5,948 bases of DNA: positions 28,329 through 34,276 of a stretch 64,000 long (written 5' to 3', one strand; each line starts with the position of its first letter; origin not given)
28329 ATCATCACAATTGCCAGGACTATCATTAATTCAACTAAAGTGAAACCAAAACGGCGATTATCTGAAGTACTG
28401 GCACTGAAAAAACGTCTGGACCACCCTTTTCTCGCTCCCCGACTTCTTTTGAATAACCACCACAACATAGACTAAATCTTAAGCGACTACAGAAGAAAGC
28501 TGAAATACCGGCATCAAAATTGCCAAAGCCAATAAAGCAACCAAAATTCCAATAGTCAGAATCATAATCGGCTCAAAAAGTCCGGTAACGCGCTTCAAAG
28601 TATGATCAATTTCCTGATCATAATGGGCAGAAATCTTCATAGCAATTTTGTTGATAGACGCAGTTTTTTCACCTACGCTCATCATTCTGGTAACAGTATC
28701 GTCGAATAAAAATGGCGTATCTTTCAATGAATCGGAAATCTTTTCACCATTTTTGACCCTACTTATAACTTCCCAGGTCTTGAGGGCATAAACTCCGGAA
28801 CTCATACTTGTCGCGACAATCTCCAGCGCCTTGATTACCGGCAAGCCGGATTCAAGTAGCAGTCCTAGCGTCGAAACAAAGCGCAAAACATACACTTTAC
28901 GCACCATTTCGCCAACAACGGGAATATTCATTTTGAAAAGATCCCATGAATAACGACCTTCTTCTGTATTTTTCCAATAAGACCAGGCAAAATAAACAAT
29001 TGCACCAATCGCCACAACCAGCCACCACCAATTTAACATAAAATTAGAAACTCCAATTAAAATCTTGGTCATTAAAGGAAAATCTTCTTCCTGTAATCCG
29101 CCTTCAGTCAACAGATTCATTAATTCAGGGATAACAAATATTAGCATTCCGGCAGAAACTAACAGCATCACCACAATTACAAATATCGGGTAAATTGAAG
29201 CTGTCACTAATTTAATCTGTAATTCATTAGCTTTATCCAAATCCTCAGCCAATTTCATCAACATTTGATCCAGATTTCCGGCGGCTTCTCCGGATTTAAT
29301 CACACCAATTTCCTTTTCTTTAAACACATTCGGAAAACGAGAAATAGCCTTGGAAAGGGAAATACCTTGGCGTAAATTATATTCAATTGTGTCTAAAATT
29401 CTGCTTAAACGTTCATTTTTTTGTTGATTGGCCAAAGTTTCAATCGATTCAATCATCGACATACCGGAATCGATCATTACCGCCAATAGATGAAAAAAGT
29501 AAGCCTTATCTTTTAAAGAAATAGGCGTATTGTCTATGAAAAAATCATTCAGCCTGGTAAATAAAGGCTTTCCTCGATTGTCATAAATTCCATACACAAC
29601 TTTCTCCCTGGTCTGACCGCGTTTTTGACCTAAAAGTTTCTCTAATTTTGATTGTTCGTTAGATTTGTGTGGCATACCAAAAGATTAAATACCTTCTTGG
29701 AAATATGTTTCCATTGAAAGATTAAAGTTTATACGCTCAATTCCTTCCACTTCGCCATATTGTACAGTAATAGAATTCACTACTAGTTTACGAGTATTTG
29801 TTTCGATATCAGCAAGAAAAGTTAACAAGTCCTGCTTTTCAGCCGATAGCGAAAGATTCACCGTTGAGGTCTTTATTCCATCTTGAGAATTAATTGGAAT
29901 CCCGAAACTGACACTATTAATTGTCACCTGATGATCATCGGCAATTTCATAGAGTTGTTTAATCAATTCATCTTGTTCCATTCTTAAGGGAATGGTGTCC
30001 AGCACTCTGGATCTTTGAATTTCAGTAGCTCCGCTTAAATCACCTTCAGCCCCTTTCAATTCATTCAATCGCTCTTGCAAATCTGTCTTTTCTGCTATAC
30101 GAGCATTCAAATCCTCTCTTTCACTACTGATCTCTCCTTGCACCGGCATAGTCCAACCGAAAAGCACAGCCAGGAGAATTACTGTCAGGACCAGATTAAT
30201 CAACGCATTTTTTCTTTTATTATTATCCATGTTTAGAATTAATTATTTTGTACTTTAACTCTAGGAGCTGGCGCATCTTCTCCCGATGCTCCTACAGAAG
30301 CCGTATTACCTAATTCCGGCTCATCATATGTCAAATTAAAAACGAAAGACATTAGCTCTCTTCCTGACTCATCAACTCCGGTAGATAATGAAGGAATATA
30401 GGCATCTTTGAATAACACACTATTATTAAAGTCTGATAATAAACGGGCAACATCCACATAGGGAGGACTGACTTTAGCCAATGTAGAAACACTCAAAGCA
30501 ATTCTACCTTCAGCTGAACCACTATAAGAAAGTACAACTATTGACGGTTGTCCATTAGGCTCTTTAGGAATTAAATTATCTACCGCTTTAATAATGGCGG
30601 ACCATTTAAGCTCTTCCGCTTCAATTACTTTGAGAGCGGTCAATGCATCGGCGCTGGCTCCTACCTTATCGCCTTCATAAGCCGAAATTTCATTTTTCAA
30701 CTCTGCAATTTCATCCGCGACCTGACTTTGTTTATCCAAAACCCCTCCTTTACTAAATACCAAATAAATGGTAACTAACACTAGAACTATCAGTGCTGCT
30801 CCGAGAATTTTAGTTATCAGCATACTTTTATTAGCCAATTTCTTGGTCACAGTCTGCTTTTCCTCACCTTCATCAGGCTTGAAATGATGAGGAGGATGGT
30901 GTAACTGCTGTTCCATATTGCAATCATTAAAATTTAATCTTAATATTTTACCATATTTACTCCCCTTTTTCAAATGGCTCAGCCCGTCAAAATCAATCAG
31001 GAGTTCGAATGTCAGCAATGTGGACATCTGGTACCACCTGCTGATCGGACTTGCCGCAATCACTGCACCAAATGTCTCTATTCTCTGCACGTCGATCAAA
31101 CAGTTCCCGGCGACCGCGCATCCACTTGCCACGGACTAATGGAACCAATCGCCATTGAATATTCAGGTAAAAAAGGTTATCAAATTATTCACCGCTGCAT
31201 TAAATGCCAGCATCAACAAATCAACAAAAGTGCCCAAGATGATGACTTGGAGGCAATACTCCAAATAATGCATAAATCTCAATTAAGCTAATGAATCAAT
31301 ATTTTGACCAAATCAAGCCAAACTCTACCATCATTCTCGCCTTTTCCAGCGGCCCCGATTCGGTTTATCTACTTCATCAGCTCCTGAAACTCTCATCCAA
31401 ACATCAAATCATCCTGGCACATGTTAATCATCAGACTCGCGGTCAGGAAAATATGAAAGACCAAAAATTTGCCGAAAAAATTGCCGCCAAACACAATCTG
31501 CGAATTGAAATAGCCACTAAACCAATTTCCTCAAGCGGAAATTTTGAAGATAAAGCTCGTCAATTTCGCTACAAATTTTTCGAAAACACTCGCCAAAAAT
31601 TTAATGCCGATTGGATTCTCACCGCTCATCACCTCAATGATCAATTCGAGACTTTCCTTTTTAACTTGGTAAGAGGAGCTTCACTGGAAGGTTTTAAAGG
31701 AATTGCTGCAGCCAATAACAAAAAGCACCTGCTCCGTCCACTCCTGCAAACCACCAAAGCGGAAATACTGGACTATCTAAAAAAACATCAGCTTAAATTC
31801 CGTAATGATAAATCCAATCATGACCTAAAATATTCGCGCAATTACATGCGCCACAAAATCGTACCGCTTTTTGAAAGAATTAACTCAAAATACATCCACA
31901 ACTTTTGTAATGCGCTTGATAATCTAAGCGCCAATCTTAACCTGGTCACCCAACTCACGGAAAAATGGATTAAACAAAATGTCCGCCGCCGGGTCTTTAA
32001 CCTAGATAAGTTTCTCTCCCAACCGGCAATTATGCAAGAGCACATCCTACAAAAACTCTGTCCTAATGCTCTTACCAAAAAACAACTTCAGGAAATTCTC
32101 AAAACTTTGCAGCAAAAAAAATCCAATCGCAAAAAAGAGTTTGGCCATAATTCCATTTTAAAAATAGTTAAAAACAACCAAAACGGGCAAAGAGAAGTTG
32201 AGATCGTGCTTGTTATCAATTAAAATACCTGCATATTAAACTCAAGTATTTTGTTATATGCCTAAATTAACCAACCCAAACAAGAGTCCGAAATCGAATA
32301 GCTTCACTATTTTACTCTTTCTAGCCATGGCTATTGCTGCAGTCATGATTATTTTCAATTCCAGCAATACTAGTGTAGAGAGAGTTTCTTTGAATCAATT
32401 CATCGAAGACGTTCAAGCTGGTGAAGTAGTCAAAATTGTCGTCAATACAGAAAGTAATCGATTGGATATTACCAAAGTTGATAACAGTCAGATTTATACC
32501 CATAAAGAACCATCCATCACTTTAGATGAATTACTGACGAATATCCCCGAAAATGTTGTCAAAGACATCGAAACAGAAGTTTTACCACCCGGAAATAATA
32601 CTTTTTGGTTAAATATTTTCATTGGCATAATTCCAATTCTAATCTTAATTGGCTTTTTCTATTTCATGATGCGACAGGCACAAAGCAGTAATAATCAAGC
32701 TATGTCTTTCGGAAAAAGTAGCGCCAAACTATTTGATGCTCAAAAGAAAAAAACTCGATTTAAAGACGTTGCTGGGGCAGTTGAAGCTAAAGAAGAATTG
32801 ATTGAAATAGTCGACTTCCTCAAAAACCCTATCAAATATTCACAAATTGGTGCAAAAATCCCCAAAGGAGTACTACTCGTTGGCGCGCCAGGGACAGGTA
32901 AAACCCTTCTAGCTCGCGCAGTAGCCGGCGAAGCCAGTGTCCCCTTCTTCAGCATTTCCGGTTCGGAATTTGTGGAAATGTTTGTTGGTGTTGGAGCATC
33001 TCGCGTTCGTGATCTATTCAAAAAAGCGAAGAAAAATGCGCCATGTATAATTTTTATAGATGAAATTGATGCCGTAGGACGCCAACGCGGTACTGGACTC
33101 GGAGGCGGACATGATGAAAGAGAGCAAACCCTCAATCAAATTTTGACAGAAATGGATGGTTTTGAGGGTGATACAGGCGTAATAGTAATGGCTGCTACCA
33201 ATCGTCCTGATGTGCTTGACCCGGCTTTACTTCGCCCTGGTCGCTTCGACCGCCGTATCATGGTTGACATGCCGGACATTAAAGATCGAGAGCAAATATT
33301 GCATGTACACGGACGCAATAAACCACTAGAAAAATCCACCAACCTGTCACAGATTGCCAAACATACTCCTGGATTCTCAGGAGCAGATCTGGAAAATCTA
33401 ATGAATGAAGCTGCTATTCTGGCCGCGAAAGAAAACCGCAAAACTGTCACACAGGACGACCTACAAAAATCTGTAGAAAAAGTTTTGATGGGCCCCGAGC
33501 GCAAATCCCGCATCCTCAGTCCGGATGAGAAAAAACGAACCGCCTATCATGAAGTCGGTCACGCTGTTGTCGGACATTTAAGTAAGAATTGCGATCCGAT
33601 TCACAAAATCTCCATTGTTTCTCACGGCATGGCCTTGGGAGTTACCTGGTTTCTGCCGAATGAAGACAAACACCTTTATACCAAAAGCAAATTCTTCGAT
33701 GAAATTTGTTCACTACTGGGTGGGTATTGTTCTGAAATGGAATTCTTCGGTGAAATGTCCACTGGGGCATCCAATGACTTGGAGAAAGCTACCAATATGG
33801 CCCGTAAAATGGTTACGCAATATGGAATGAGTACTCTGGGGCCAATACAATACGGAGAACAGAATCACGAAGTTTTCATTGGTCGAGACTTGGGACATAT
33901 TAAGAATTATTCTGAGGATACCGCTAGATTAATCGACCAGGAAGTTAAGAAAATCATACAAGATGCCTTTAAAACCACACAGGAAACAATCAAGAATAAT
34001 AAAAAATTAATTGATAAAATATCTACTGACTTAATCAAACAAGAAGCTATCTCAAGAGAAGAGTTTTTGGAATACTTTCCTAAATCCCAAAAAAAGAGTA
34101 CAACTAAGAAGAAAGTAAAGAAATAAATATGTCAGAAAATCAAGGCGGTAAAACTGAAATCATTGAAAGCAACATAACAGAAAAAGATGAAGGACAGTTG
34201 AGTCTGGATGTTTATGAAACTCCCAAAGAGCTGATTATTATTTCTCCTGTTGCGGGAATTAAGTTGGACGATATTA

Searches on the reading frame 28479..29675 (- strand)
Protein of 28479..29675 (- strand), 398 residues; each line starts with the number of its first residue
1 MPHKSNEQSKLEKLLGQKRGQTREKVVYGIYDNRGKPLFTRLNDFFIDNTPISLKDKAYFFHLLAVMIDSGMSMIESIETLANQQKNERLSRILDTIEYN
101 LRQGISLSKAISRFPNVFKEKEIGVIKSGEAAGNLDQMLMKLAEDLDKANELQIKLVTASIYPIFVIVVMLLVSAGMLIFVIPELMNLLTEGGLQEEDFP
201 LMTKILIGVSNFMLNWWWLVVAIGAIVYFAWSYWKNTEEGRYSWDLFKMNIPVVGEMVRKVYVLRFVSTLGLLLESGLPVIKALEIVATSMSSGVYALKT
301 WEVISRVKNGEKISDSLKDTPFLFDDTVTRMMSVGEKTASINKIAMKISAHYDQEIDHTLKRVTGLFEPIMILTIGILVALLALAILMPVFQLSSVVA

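Call 6: search_protein_families(library=pfam, proteins=[window:28479-29675:-], max_evalue=0.01)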
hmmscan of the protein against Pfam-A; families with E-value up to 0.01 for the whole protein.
window:28479-29675:- (398 aa): 2 families
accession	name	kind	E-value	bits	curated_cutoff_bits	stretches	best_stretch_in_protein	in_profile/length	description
PF00482.28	T2SSF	-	3.1e-56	189.1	25.2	2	60-183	1-125/125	Type II secretion system (T2SS), protein F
PF20990.2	DUF2207_C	-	0.0042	17.3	33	0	128-242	102-198/247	Predicted membrane protein (DUF2207) C-terminal domain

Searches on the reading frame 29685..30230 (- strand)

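Call 7: search_protein_families(library=pfam, proteins=[window:29685-30230:-], max_evalue=0.01)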
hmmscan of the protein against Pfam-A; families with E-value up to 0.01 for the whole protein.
window:29685-30230:- (181 aa): 2 families
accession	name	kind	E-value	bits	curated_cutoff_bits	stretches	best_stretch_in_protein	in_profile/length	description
PF04350.18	PilO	-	5.3e-05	23.8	22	1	36-176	6-141/145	Pilus assembly protein, PilO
PF10741.14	T2SSM_b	-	0.00028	21.2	21.7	1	88-157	18-86/111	Type II secretion system (T2SS), protein M subtype b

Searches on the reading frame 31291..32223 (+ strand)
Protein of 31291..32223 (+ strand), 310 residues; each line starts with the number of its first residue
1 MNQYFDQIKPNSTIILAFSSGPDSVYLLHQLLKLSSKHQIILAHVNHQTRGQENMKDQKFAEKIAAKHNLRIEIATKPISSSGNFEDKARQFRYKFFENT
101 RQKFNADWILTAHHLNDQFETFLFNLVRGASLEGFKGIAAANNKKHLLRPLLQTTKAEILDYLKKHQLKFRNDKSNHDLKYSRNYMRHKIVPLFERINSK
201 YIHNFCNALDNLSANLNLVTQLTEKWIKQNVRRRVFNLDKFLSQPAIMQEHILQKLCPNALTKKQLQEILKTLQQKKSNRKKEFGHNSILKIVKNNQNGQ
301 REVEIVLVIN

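Call 7: search_protein_families(library=pfam, proteins=[window:31291-32223:+], max_evalue=0.01)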
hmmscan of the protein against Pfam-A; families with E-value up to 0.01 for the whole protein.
window:31291-32223:+ (310 aa): 2 families
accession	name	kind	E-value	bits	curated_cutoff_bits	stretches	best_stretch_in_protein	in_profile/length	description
PF01171.26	ATP_bind_3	-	2.6e-54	184.1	27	1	14-189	2-182/182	PP-loop family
PF01507.26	PAPS_reduct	-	0.00048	20.6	22.5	0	14-88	2-71/175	Phosphoadenosine phosphosulfate reductase domain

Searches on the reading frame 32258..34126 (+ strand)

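Call 7: search_protein_families(library=pfam, proteins=[window:32258-34126:+], max_evalue=0.01)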
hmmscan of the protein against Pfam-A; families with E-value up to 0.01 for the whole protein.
window:32258-34126:+ (622 aa): 13 families
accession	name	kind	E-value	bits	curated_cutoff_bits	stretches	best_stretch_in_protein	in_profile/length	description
PF01434.24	Peptidase_M41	-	1.8e-65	220.8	29.9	1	419-603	2-188/191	Peptidase family M41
PF00004.35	AAA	-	4.2e-47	160.3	21.2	1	205-337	1-130/131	ATPase family associated with various cellular activities (AAA)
PF17862.7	AAA_lid_3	-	1.1e-15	57.3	27.2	1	362-403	3-44/45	AAA+ lid domain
PF06480.20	FtsH_ext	-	2.9e-10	40.7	25.5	1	19-90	2-80/103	FtsH Extracellular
PF07728.20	AAA_5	-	1.3e-05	25.6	22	1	204-325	1-136/139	AAA domain (dynein-related subfamily)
PF06068.19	TIP49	-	1.6e-05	24.7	23.8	1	170-239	25-89/347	TIP49 P-loop domain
PF23902.1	AAA_lid_PRS2_C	-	4.2e-05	24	34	1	343-410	3-71/73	PRS2 AAA+ lid C-terminal domain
PF13191.12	AAA_16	-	0.00011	23.2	32.6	1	199-226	21-48/167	AAA ATPase domain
PF20720.3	nSTAND3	-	0.00046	20.3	27.2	1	205-349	20-150/155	Novel STAND NTPase 3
PF13401.12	AAA_22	-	0.001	19.8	27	0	205-226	8-29/130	AAA domain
PF05496.18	RuvB_N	-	0.0021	18.3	27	1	196-272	27-95/159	Holliday junction DNA helicase RuvB P-loop domain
PF13207.12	AAA_17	-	0.0038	18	27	0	208-262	1-54/136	AAA domain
PF20436.4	LonB_AAA-LID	-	0.009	16.5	22.4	0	376-407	29-60/65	Archaeal LonB, AAA+ ATPase LID domain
